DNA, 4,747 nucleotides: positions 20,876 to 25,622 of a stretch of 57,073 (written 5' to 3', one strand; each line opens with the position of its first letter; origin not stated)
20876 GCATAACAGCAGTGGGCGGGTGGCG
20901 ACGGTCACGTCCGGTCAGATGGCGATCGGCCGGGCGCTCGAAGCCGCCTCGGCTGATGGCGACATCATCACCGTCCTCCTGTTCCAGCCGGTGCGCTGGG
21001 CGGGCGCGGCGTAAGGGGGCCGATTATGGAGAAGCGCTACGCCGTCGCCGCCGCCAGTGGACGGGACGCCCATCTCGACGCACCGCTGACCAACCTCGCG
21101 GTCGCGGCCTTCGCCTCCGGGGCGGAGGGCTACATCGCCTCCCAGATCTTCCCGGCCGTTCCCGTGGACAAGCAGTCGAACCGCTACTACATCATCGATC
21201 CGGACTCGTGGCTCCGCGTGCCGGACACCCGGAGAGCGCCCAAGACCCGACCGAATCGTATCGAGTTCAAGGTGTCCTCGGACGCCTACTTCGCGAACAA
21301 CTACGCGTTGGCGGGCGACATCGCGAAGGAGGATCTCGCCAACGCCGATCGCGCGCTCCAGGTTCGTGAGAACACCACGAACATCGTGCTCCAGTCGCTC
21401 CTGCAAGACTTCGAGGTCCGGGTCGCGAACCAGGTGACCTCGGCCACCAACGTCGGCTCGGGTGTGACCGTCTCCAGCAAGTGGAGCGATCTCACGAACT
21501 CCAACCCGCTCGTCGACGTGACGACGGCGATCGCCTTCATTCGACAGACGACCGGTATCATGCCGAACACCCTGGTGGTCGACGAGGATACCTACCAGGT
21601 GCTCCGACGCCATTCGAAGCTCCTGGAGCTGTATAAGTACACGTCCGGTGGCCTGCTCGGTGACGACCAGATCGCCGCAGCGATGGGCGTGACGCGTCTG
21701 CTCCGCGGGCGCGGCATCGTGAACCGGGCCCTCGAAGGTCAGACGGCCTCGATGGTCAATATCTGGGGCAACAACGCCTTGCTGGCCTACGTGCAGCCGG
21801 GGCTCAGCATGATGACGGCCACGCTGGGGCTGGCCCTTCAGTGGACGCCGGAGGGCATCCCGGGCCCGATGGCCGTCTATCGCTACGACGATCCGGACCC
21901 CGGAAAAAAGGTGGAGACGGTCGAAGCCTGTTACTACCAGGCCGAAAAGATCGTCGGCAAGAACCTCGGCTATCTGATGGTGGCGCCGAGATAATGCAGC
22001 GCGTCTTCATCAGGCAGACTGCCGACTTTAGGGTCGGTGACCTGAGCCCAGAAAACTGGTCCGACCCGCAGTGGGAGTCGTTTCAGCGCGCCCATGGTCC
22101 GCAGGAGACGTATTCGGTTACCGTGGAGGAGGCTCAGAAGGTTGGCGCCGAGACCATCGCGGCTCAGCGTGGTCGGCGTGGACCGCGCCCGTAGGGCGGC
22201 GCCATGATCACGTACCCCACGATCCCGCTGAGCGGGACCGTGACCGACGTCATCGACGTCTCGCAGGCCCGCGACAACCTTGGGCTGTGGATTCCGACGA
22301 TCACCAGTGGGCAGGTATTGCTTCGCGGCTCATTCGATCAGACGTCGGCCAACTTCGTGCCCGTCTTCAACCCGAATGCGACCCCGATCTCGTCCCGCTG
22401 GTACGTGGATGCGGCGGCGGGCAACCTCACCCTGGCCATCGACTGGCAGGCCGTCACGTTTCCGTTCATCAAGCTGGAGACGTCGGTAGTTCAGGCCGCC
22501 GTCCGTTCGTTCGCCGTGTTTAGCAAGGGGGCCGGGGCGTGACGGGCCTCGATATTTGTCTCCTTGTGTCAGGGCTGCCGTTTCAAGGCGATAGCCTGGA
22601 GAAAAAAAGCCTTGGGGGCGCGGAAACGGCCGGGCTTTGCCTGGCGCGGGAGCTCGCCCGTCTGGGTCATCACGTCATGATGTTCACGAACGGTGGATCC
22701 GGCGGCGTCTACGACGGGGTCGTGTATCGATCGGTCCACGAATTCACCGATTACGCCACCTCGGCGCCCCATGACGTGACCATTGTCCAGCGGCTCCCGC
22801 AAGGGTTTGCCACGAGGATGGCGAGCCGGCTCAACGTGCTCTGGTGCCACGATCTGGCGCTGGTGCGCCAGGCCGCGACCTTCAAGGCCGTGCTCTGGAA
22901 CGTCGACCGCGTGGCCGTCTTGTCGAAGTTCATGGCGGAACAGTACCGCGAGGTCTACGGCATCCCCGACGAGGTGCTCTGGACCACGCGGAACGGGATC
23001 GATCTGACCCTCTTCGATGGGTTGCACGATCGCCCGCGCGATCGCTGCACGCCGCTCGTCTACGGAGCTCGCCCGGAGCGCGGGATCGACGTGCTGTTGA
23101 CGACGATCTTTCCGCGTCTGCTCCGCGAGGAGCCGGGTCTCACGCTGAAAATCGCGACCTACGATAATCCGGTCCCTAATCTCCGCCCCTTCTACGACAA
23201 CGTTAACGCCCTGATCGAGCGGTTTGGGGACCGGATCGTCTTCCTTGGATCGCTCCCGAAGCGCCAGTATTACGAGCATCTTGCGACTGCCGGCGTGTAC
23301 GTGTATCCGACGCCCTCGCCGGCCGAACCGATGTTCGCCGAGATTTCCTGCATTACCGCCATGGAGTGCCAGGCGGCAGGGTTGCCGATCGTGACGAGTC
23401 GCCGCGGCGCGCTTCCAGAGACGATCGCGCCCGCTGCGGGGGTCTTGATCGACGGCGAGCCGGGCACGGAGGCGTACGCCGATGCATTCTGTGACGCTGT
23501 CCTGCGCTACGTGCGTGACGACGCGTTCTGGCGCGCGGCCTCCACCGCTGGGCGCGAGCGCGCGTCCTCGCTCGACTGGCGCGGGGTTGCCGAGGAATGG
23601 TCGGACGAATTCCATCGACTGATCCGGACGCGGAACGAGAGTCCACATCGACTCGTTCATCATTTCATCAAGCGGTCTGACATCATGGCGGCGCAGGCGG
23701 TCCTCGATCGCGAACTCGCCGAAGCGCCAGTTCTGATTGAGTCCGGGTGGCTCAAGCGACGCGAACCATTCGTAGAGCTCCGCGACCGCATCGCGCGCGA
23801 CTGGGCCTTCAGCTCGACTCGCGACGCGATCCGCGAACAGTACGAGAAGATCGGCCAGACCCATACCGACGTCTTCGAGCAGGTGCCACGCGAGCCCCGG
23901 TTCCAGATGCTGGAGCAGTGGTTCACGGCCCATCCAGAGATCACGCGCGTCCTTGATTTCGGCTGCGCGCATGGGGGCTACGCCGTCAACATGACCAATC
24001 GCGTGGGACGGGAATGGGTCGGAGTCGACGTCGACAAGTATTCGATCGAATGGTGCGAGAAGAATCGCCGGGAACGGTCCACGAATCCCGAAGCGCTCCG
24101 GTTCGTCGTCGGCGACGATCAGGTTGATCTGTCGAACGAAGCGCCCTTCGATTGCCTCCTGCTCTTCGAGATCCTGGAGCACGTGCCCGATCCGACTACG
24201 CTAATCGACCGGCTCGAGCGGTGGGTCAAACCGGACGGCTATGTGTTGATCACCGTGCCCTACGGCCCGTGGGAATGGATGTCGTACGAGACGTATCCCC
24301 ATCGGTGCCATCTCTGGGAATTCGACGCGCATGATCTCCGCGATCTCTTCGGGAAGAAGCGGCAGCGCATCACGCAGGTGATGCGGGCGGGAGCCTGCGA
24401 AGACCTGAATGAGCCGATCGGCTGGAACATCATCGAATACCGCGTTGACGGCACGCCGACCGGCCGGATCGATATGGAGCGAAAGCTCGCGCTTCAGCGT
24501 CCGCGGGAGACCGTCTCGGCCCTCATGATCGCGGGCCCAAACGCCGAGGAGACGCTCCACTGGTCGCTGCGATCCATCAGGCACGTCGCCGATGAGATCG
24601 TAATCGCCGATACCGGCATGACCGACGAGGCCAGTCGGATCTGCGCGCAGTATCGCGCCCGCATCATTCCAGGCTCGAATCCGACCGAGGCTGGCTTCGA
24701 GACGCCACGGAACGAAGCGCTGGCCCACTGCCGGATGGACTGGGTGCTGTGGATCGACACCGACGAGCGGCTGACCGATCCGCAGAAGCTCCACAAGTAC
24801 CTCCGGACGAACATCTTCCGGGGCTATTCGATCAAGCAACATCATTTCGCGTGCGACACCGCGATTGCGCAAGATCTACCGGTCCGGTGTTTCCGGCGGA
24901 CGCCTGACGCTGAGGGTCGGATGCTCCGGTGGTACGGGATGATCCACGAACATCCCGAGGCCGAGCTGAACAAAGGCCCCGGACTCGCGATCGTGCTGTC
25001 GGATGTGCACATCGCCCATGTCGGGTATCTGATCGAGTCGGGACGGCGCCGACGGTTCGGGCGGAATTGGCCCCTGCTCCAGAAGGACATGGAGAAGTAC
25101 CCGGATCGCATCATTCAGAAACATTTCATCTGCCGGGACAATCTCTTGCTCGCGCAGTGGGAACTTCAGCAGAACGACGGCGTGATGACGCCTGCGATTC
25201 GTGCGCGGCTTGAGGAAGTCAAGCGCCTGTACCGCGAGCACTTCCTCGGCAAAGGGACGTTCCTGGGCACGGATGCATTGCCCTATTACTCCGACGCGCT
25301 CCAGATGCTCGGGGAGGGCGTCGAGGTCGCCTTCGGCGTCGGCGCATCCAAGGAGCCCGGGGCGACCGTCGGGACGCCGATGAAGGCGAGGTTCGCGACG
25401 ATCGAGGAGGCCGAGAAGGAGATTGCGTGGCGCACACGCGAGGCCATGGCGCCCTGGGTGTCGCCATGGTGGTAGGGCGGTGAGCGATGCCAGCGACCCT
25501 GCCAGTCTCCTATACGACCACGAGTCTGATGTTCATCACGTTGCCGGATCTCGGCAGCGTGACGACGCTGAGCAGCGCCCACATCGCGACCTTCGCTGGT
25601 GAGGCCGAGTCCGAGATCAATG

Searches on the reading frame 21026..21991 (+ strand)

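Call 33: search_protein_families(library=phrogs, proteins=[window:21026-21991:+], max_evalue=0.001)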
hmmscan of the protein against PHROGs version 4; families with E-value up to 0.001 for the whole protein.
window:21026-21991:+ (322 aa): 3 families
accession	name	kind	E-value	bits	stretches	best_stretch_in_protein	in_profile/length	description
phrog_1005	-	head and packaging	2.4e-67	228.5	1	12-318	7-310/315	major head protein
phrog_29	-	head and packaging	1.9e-09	38.2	1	127-215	175-248/439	major head protein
phrog_1650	-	head and packaging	4.7e-06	27.1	1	132-204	141-211/300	major head protein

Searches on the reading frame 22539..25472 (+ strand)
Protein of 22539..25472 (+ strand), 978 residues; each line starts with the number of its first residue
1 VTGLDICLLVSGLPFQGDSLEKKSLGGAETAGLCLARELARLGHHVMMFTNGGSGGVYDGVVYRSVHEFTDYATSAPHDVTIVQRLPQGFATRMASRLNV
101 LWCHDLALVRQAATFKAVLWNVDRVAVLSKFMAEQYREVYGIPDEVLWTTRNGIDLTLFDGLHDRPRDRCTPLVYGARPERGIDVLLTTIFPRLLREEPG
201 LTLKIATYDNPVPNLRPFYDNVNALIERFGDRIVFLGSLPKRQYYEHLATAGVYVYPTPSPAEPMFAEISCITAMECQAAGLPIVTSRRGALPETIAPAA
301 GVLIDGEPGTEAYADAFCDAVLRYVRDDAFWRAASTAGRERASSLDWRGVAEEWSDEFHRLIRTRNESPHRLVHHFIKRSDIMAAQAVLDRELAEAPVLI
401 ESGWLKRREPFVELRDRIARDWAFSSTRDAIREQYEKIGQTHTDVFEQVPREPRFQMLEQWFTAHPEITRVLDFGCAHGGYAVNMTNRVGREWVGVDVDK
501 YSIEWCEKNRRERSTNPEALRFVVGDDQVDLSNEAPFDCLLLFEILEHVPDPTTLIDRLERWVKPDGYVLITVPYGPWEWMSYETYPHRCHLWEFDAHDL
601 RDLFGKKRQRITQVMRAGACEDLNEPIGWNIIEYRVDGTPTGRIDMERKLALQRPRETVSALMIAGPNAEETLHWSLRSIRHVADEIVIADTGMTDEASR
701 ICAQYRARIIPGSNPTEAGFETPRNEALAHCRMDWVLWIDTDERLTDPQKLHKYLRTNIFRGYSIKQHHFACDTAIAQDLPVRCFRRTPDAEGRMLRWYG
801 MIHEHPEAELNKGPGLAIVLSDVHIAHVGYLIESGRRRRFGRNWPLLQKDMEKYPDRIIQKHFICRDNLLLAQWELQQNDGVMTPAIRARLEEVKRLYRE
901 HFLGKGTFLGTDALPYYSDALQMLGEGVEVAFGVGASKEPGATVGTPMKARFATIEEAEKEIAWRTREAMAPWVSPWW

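Call 24: search_protein_families(library=pfam, proteins=[window:22539-25472:+], max_evalue=0.01)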
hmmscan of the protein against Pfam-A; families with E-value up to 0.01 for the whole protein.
window:22539-25472:+ (978 aa): 14 families
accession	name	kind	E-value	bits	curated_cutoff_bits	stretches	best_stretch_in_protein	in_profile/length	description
PF13489.12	Methyltransf_23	-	2.6e-19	70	27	1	463-605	18-155/164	Methyltransferase domain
PF08241.18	Methyltransf_11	-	1.8e-13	51.4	21.2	1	472-571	1-95/95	Methyltransferase domain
PF13649.12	Methyltransf_25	-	1.1e-11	45.7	27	1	471-567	1-97/97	Methyltransferase domain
PF13692.12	Glyco_trans_1_4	-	1.1e-11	45.6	27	1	179-319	13-138/142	Glycosyl transferases group 1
PF13847.12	Methyltransf_31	-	2.6e-11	43.9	27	1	469-575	5-113/145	Methyltransferase domain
PF13439.12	Glyco_transf_4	-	1.3e-10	42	28.5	1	26-157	2-169/170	Glycosyltransferase Family 4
PF08242.18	Methyltransf_12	-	2.5e-10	41.4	30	1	472-568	1-97/98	Methyltransferase domain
PF00535.33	Glycos_transf_2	-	3.8e-09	37.1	23.3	1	668-748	8-94/168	Glycosyl transferase family 2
PF00534.26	Glycos_transf_1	-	5.4e-08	33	26.4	1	228-317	70-152/172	Glycosyl transferases group 1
PF01135.25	PCMT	-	0.00016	22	20.3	1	467-560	73-164/210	Protein-L-isoaspartate(D-aspartate) O-methyltransferase (PCMT)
PF13579.12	Glyco_trans_4_4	-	0.00017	22.4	29.7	1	26-146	1-151/158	Glycosyl transferase 4-like domain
PF13704.12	Glyco_tranf_2_4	-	0.0014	19.5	27.5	1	668-748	2-87/98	Glycosyl transferase family 2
PF06325.19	PrmA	-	0.002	18.1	22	1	468-570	162-257/296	Ribosomal protein L11 methyltransferase (PrmA)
PF05175.20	MTS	-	0.0089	16.1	23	0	462-526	27-89/170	Methyltransferase small domain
